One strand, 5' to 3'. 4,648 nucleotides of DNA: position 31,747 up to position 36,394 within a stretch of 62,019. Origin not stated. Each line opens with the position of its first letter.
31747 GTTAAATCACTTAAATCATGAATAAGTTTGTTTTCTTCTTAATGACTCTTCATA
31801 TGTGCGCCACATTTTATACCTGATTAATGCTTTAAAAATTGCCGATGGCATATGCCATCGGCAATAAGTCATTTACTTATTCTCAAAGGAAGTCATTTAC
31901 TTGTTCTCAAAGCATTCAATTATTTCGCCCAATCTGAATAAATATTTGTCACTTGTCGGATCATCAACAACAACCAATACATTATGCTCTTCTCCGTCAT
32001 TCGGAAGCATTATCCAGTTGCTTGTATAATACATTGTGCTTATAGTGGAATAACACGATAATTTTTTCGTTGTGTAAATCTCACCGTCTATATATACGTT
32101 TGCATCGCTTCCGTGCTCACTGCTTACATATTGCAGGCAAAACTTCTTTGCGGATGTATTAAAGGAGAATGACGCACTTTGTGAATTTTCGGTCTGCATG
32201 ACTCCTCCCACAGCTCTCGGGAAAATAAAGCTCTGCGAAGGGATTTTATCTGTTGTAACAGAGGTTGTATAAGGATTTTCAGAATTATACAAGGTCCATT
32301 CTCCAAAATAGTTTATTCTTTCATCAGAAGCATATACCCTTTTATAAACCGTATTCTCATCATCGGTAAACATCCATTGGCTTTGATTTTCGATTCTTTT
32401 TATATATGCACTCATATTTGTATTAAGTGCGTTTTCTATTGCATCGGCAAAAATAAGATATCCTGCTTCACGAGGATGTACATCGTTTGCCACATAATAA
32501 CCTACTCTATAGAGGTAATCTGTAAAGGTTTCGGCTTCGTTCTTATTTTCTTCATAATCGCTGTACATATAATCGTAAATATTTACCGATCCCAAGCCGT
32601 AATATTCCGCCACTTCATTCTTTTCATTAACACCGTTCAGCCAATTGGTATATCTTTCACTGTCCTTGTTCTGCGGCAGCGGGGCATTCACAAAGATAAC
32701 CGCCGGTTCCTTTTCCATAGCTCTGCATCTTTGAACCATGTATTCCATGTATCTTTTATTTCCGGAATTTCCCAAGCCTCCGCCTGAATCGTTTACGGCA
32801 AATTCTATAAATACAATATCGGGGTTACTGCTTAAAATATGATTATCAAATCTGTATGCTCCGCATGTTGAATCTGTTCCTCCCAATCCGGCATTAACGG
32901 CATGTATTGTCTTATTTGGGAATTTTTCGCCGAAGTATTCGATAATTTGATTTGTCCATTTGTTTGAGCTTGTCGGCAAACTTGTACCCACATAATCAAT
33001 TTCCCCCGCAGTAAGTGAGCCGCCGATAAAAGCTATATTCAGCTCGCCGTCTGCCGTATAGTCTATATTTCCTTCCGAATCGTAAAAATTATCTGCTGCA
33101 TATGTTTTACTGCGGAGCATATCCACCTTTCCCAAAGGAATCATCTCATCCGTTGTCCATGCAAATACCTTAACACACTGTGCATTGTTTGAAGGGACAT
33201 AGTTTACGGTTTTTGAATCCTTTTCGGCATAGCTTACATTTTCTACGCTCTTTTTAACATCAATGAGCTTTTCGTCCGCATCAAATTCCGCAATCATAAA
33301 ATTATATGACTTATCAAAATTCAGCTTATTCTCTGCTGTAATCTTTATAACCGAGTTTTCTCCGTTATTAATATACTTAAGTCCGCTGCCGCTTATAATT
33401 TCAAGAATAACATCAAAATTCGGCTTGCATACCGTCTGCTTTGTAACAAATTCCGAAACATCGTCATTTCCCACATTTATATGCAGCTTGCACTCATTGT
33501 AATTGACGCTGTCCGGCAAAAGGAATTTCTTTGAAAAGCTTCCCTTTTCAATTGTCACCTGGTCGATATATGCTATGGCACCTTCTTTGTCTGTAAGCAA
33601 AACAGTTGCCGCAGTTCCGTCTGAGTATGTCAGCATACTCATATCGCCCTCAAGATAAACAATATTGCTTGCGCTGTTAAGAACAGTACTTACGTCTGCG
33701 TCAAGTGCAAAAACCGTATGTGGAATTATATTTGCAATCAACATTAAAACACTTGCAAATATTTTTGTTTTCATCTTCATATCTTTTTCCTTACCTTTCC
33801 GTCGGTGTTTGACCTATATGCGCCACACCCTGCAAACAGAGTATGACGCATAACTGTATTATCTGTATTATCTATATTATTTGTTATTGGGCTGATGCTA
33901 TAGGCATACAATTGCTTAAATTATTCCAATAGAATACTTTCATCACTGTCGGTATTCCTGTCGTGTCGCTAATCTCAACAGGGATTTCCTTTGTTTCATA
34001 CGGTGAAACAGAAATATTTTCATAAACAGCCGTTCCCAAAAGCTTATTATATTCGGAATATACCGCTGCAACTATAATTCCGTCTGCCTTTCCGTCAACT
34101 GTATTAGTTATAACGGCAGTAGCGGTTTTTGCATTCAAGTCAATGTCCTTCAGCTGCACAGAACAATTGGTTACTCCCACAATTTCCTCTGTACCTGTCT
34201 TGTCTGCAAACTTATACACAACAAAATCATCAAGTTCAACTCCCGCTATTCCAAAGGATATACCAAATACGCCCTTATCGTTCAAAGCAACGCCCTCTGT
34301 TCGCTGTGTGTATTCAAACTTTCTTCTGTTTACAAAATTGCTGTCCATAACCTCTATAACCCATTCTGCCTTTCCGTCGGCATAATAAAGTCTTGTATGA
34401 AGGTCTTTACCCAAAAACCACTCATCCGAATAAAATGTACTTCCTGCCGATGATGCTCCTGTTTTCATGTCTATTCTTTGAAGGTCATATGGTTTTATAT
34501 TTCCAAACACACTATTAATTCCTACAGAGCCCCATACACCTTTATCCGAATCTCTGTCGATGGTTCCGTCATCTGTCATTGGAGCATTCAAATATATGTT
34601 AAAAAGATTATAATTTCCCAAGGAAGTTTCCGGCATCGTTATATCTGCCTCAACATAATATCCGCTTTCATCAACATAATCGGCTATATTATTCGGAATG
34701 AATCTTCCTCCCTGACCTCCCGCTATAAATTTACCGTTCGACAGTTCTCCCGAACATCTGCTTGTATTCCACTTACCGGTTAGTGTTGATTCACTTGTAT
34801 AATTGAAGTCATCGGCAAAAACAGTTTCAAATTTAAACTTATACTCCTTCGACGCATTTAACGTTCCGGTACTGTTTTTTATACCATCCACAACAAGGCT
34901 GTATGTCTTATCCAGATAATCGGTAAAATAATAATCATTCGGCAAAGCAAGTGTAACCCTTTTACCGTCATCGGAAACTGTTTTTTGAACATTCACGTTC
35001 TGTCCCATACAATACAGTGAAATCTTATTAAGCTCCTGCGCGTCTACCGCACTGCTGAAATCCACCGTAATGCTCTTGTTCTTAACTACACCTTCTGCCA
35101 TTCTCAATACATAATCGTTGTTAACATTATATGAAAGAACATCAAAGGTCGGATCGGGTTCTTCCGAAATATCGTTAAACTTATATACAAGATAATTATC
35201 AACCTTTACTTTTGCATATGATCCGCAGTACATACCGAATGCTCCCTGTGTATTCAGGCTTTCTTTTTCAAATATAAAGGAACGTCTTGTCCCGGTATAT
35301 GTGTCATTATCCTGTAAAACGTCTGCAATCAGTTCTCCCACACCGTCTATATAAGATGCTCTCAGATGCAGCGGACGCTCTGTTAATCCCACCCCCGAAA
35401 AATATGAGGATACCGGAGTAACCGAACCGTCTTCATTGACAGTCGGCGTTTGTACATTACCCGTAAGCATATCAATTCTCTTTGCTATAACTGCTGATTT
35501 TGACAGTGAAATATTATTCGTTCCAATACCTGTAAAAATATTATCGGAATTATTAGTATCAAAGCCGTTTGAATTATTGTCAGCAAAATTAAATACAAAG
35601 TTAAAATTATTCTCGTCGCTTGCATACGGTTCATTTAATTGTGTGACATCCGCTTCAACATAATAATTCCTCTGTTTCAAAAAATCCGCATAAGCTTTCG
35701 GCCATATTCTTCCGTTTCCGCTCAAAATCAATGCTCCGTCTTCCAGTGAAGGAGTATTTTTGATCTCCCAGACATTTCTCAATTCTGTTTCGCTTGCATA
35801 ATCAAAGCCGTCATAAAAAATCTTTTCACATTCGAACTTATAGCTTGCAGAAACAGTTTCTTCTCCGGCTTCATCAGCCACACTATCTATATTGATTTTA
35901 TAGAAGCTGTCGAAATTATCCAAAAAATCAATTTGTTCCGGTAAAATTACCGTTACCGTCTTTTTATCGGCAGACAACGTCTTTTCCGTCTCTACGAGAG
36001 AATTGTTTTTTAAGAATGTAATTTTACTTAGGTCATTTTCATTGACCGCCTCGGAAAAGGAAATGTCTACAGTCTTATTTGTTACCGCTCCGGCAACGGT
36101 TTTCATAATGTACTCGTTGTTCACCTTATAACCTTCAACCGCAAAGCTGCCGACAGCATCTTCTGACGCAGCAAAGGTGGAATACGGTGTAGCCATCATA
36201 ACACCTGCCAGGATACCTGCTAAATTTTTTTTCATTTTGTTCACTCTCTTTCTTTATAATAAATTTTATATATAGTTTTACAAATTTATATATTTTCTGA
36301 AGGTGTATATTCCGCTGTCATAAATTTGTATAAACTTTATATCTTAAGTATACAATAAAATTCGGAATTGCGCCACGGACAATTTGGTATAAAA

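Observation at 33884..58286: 24-kb operon of eight secreted giant proteins (three parallel beta-helix enzymes interleaved with SLH anchors) behind an LplABC-type importer: an uncharacterised Gram-positive surface glycan-processing apparatus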

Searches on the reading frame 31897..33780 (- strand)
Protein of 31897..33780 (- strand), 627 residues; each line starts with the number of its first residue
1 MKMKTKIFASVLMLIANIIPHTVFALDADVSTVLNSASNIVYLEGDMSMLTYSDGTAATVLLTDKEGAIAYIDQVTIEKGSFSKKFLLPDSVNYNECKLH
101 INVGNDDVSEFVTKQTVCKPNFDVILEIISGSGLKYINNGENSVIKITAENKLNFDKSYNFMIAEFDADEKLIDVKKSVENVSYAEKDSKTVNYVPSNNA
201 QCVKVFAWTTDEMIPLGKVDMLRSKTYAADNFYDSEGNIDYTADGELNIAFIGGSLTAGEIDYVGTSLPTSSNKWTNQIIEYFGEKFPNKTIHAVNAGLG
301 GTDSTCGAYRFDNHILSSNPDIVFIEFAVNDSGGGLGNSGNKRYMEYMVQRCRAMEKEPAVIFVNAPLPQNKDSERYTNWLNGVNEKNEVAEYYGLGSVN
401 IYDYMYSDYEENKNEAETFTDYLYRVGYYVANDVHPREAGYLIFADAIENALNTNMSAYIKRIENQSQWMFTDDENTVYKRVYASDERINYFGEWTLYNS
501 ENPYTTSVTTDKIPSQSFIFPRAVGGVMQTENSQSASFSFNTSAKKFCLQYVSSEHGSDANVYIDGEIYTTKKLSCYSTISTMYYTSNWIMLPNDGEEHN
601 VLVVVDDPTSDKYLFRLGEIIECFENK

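Call 10: search_protein_families(library=pfam, proteins=[window:31897-33780:-], max_evalue=0.001)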
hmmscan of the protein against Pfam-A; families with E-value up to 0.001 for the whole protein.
window:31897-33780:- (627 aa): 2 families
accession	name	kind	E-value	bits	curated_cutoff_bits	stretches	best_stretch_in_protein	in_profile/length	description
PF13472.12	Lipase_GDSL_2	-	5.8e-16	59.9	32.9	1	251-441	1-176/178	GDSL-like Lipase/Acylhydrolase family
PF00657.28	Lipase_GDSL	-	4.2e-05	24.2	23.6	1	249-448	1-208/208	GDSL-like Lipase/Acylhydrolase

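Call 106: search_solved_structures(query=window:31897-33780:-, max_evalue=0.001)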
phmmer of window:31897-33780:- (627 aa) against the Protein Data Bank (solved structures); distinct sequences matched with E-value up to 0.001: 4.
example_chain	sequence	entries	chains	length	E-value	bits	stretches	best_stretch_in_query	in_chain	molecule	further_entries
6hfz_A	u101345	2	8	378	1.6e-13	53.2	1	244-450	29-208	GDSL-like protein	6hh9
9d80_D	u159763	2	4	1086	6.9e-07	31.3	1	244-407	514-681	Tail fiber protein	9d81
7br2_A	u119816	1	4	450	3.4e-06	29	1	263-343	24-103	Lipolytic enzyme, G-D-S-L family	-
9lna_A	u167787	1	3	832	1.2e-05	27.2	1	239-411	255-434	Tail fibers protein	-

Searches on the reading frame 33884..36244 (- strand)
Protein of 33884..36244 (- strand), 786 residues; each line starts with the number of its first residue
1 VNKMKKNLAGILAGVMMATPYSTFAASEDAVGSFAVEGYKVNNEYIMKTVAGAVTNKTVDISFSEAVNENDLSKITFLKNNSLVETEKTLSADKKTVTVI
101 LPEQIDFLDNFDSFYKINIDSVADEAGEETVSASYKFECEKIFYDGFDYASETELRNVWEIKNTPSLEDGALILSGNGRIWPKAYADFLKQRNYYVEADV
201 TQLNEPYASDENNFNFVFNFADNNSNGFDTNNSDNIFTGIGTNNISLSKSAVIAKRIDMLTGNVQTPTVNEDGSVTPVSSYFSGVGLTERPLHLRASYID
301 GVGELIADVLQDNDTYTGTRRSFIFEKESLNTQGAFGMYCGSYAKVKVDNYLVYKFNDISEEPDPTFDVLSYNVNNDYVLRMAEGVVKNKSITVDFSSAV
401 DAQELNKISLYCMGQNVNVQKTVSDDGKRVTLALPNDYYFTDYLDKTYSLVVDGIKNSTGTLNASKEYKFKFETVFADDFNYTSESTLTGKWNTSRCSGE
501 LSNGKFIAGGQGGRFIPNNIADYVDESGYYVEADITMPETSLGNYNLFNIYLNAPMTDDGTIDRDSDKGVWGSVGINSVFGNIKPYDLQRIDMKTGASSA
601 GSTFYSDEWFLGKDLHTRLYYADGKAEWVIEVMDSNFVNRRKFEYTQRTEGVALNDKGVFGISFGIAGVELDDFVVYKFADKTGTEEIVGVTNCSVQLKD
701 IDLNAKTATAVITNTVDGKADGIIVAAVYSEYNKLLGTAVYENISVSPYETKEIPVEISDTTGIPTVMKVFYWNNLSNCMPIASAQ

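Call 4: search_protein_families(library=pfam, proteins=[window:33884-36244:-], max_evalue=0.01)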
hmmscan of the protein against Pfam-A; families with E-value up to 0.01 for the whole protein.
window:33884-36244:- (786 aa): 1 family
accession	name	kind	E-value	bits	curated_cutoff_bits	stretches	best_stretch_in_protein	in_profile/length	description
PF13205.12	Big_5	-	1.3e-10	42.4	23.6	1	383-474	16-105/105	Bacterial Ig-like domain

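Call 5: search_protein_families(library=ncbifam, proteins=[window:33884-36244:-], max_evalue=0.01)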
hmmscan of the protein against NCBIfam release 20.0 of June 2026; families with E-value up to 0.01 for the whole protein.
window:33884-36244:- (786 aa): 0 families

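Call 56: search_protein_families(library=pfam, proteins=[window:33884-36244:-], max_evalue=5)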
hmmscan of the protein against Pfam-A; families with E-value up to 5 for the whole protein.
window:33884-36244:- (786 aa): 2 families
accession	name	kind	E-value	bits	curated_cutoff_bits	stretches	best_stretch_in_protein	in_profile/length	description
PF13205.12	Big_5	-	1.3e-10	42.4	23.6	2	383-474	16-105/105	Bacterial Ig-like domain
PF05686.18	Glyco_transf_90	-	0.13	11.5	24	0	177-224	45-92/396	Glycosyl transferase family 90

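Call 81: search_solved_structures(query=window:33884-36244:-, max_evalue=1)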
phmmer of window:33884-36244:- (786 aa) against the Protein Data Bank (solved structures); distinct sequences matched with E-value up to 1: 0.

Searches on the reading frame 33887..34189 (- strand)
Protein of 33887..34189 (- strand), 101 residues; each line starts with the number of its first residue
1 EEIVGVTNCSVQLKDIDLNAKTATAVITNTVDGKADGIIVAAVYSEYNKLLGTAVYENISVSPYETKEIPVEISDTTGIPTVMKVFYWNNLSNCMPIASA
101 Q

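Call 92: search_protein_families(library=pfam, proteins=[window:33887-34189:-], max_evalue=10)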
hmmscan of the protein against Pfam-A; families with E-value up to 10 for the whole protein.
seq(101 aa): 0 families
